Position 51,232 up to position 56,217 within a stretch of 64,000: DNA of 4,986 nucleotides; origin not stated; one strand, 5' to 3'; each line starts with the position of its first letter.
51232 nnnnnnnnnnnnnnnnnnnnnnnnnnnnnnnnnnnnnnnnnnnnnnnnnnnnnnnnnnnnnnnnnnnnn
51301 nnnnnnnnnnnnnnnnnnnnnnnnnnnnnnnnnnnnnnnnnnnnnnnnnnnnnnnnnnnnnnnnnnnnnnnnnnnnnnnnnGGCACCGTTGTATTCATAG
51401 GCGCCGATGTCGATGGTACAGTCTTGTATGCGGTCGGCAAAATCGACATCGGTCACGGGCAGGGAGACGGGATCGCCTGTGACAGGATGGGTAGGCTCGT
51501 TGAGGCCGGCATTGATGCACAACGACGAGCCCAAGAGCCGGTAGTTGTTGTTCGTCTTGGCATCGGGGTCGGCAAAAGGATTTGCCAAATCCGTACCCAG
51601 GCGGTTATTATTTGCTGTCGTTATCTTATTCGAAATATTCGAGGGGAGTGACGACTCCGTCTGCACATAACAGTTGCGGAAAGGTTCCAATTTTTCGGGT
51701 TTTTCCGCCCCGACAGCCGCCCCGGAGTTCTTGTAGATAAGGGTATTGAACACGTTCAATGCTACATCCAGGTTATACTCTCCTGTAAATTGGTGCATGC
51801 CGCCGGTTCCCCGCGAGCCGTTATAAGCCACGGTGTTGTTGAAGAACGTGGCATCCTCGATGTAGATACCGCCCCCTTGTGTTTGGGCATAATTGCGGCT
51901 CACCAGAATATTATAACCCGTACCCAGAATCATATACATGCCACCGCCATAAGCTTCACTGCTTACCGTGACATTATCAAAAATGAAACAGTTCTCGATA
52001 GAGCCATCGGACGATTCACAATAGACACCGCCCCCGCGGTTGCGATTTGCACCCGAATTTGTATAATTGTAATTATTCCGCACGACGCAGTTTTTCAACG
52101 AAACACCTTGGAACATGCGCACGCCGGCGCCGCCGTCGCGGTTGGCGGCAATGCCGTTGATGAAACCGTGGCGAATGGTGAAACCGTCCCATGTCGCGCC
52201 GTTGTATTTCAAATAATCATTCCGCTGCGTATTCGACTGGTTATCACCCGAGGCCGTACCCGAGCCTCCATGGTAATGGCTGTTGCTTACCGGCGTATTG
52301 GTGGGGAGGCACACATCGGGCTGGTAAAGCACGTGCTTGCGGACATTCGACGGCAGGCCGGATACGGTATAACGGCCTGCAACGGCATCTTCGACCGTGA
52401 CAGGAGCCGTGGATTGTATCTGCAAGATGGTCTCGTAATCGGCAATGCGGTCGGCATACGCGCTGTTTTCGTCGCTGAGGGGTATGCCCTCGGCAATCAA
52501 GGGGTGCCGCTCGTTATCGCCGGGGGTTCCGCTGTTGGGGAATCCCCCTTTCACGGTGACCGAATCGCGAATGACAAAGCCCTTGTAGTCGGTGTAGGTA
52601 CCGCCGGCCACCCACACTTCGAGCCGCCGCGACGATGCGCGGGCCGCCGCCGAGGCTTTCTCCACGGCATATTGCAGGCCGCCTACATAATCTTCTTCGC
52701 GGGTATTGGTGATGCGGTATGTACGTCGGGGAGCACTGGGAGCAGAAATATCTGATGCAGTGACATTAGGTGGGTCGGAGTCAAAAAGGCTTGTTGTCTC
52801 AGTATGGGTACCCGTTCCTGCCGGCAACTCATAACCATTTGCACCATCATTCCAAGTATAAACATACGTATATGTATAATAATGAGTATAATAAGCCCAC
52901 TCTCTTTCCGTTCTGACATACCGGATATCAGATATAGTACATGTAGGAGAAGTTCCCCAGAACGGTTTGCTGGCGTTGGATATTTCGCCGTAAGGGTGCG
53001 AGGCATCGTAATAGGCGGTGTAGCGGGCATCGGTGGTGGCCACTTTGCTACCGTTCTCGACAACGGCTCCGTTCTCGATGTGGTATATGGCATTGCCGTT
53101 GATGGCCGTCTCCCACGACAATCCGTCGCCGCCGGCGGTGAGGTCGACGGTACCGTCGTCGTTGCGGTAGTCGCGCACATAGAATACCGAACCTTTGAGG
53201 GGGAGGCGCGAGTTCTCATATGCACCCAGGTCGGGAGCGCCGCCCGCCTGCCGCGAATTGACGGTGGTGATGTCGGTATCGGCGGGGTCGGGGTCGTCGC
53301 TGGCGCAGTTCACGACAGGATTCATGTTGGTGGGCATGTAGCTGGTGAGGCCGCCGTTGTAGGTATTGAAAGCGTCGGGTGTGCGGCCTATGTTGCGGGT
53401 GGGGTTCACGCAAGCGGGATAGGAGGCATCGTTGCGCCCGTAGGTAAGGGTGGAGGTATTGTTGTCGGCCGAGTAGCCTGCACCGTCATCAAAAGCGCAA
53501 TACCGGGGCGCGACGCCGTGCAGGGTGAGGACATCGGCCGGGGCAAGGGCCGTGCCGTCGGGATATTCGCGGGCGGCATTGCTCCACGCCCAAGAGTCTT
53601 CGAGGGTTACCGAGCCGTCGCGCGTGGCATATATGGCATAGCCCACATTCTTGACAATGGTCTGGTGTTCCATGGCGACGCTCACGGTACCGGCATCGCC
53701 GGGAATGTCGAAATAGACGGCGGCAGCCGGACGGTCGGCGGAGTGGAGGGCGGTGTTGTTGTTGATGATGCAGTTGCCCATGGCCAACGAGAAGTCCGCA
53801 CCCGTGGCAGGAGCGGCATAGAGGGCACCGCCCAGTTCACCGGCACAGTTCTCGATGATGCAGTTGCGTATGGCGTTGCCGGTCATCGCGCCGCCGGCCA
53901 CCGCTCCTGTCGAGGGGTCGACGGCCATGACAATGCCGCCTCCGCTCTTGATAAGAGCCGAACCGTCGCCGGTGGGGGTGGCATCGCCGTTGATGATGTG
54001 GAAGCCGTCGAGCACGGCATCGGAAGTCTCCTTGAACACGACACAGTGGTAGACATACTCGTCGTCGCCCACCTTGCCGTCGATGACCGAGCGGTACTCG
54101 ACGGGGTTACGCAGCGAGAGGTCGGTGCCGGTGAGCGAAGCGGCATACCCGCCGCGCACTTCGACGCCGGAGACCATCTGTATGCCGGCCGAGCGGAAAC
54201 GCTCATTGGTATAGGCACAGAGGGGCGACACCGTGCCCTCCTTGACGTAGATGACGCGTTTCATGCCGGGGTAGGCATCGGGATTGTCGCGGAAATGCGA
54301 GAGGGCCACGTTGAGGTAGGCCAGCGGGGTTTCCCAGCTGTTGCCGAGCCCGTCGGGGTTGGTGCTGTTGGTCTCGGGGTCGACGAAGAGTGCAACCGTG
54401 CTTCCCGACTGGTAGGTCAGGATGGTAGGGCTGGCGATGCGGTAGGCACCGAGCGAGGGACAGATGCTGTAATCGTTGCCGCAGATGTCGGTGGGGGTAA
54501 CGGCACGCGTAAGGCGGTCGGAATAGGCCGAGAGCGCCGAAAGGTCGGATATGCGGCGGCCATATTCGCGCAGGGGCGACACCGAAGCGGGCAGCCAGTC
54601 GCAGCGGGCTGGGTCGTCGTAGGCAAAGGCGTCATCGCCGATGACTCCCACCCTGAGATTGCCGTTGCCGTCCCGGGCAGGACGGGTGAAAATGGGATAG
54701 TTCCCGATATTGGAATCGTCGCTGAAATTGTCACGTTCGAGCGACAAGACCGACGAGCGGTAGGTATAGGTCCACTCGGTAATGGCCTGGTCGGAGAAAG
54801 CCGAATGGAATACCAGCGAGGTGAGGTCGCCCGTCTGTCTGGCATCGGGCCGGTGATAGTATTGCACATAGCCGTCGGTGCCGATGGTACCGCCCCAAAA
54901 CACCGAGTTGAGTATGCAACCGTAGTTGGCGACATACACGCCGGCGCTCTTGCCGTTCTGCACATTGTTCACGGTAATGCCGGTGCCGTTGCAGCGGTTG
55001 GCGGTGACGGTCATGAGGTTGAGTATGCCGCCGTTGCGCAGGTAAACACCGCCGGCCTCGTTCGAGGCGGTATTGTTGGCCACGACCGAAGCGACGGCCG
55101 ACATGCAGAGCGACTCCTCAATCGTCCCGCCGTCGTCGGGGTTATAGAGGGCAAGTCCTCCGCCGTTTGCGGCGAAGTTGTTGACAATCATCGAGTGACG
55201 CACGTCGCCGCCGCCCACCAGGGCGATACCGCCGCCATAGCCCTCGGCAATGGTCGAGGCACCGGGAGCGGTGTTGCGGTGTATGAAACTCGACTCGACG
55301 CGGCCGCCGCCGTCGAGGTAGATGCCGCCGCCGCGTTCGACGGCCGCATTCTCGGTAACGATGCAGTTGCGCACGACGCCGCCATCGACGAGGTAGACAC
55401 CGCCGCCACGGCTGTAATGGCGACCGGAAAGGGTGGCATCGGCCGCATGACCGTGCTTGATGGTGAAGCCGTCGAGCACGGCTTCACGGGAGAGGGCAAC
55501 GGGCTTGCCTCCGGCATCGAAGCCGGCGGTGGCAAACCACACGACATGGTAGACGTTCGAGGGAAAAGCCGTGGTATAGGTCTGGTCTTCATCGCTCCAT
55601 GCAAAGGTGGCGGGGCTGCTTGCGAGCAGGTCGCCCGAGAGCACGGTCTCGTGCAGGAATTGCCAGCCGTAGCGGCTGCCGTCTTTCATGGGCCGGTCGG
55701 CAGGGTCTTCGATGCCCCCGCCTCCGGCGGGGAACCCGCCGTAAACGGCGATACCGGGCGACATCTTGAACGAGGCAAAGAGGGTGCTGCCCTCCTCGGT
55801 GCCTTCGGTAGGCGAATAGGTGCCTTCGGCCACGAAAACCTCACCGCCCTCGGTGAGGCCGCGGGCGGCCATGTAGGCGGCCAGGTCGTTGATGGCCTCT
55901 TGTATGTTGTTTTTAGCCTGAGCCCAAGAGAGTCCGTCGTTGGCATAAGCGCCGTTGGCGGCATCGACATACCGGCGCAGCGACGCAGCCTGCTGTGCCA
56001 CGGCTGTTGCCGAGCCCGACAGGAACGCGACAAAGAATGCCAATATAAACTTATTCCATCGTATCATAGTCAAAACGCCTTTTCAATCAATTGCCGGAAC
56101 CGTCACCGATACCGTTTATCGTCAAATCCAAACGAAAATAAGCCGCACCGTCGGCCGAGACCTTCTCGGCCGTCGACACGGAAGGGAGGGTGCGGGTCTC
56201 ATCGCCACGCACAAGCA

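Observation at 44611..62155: Type V (Mfa-like) pilus operon ending in a 3,818-aa T9SS-sorted beta-helix giant instead of a normal tip pilin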

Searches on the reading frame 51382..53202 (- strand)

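Call 57: search_protein_families(library=pfam, proteins=[window:51382-53202:-], max_evalue=1)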
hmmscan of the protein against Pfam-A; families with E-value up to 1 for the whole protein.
window:51382-53202:- (607 aa): 2 families
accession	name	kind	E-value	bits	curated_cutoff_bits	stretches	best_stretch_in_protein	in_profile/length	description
PF02898.20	NO_synthase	-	0.034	13.5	22.7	1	488-586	57-154/362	Nitric oxide synthase, oxygenase domain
PF02415.23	Chlam_PMP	-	0.58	11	20.6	1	431-448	1-18/19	Chlamydia polymorphic membrane protein (Chlamydia_PMP) repeat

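Call 58: search_protein_families(library=ncbifam, proteins=[window:51382-53202:-], max_evalue=1)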
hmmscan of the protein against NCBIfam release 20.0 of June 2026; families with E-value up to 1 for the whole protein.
window:51382-53202:- (607 aa): 2 families
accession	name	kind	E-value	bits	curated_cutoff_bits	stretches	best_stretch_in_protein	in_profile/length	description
NF041518.1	choice_anch_Q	domain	1.6e-05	25.1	25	1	552-605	15-58/58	choice-of-anchor Q domain-containing protein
TIGR01376.1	POMP_repeat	repeat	0.031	14.1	15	1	432-452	5-26/28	polymorphic outer membrane protein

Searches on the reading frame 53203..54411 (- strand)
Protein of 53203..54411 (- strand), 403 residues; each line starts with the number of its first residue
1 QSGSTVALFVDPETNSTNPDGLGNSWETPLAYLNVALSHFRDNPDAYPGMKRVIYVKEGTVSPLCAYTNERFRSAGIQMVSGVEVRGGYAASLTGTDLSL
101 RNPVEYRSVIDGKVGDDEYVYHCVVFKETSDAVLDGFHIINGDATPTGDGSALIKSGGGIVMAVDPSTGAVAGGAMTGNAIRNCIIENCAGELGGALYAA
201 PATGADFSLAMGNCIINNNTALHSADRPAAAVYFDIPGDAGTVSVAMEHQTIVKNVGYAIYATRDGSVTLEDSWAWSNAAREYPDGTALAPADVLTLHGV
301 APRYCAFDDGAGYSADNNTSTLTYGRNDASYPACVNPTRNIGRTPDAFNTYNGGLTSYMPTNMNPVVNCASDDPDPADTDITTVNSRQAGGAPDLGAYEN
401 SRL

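Call 57: search_protein_families(library=pfam, proteins=[window:53203-54411:-], max_evalue=1)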
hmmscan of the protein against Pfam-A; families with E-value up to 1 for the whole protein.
window:53203-54411:- (403 aa): 1 family
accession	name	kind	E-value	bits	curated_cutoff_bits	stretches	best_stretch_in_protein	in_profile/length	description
PF13229.12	Beta_helix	-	0.00034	20.7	25.9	1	175-278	54-137/158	Right handed beta helix region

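Call 58: search_protein_families(library=ncbifam, proteins=[window:53203-54411:-], max_evalue=1)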
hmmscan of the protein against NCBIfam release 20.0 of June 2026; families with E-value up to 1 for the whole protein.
window:53203-54411:- (403 aa): 1 family
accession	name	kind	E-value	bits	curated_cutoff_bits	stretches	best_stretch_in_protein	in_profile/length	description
NF041518.1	choice_anch_Q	domain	0.015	15.5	25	1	351-399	9-56/58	choice-of-anchor Q domain-containing protein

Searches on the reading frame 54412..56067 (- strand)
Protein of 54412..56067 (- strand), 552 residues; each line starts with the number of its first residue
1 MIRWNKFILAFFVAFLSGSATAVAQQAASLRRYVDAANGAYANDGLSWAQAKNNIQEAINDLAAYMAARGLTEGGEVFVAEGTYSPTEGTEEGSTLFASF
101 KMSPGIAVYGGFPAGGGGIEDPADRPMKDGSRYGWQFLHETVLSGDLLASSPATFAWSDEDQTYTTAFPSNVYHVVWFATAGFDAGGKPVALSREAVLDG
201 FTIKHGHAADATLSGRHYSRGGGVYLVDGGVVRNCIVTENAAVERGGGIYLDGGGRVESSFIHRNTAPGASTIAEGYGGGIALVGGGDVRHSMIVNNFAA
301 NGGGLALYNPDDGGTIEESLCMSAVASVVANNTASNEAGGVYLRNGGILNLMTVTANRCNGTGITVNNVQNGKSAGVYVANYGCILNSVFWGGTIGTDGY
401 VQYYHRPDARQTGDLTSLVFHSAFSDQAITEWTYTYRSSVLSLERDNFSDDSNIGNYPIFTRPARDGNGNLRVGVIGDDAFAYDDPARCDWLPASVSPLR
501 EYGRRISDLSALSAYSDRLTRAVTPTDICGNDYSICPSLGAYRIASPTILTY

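Call 57: search_protein_families(library=pfam, proteins=[window:54412-56067:-], max_evalue=1)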
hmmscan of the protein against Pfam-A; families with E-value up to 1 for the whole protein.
window:54412-56067:- (552 aa): 1 family
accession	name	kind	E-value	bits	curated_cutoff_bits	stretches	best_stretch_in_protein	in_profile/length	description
PF13229.12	Beta_helix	-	2.8e-05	24.2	25.9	1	210-308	56-145/158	Right handed beta helix region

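Call 58: search_protein_families(library=ncbifam, proteins=[window:54412-56067:-], max_evalue=1)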
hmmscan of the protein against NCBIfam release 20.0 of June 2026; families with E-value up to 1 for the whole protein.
window:54412-56067:- (552 aa): 0 families

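Call 95: find_related_loci(query=A9, collection=genome_contigs, flank=10000)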
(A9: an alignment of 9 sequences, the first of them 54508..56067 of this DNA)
Query A9 (520 aa) in genome_contigs; peptide patterns used: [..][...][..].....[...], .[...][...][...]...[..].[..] (x = any residue, [..] = any of these).
195 stretches matched a pattern; 156 encode a relative of the query (tblastn E <= 1e-3); the best 80 are kept; 80 distinct loci.
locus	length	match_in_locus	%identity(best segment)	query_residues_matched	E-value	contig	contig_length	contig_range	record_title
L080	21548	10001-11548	67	1-515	0e+0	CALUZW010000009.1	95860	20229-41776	MAG: uncultured Bacteroidales bacterium isolate BRZ_AF__bin46 genome assembly, contig: BRZ_AF__NODE_411_length_95860_cov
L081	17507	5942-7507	70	1-515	0e+0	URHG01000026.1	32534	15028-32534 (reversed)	uncultured Porphyromonadaceae bacterium isolate UMGS999 genome assembly, contig: NODE_839_length_32534_cov_5.867945, who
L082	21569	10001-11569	68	1-520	0e+0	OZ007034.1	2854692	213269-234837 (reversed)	MAG: uncultured Bacteroides sp. isolate 6737_HOM_CTRL_s7.ctg000008l_hifiasm_large MAG genome assembly, chromosome: 1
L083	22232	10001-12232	42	11-514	1e-108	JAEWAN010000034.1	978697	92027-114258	MAG: Bacteroidetes bacterium isolate OH_PBB_21 k127_1893285, whole genome shotgun sequence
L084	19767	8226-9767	39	1-510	1e-106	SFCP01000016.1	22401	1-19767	MAG: Bacteroidales bacterium isolate W0P13.011 Contig1000, whole genome shotgun sequence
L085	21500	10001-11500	40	23-510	1e-100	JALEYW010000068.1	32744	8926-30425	MAG: Bacteroidales bacterium isolate SUG461 k141_15801, whole genome shotgun sequence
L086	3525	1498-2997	42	2-510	2e-102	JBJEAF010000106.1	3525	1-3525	MAG: Alloprevotella sp. isolate PUUB23_bin.024 NODE_26883_length_3525_cov_22.914121, whole genome shotgun sequence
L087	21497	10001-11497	40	23-510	3e-100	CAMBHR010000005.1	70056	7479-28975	MAG: uncultured bacterium isolate SRR17382106_bin.15_metaWRAP_v1.3_MAG genome assembly, contig: ERZ10544639.179, whole g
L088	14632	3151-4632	42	11-510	1e-99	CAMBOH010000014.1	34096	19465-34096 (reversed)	MAG: uncultured bacterium isolate SRR17382104_bin.59_metaWRAP_v1.3_MAG genome assembly, contig: ERZ10544615.665, whole g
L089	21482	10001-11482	41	11-510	8e-100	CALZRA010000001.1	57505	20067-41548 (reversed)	MAG: uncultured Bacteroidales bacterium isolate SRR5976186_bin.3_metaWRAP_v1.3_MAG genome assembly, contig: ERZ8810629.5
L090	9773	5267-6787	42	1-508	1e-93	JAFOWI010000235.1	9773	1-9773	MAG: Bacteroidaceae bacterium isolate RGIG858 Dairy_cattle_Rectum-1__c692000, whole genome shotgun sequence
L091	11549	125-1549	39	27-512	7e-91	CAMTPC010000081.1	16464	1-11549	MAG TPA_asm: uncultured Bacteroides sp. isolate SRR7610115_bin.3_metaWRAP_v1.3_MAG genome assembly, contig: ERZ14021373.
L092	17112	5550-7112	39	6-518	2e-89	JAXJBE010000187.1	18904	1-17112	MAG: Bacteroidaceae bacterium isolate DOME_MAG_11322 11322_W0104_k141_180818, whole genome shotgun sequence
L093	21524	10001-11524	40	9-508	4e-89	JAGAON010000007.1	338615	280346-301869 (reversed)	MAG: Prevotella sp. isolate RGIG8630 Water_deer_Cecum.Co__c1312674, whole genome shotgun sequence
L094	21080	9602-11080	41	30-509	7e-85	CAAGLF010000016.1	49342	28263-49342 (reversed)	MAG TPA_asm: Bacteroidaceae bacterium, isolate HGM04792, WGS project CAAGLF010000000 data, contig: SRS476348_13_k119_835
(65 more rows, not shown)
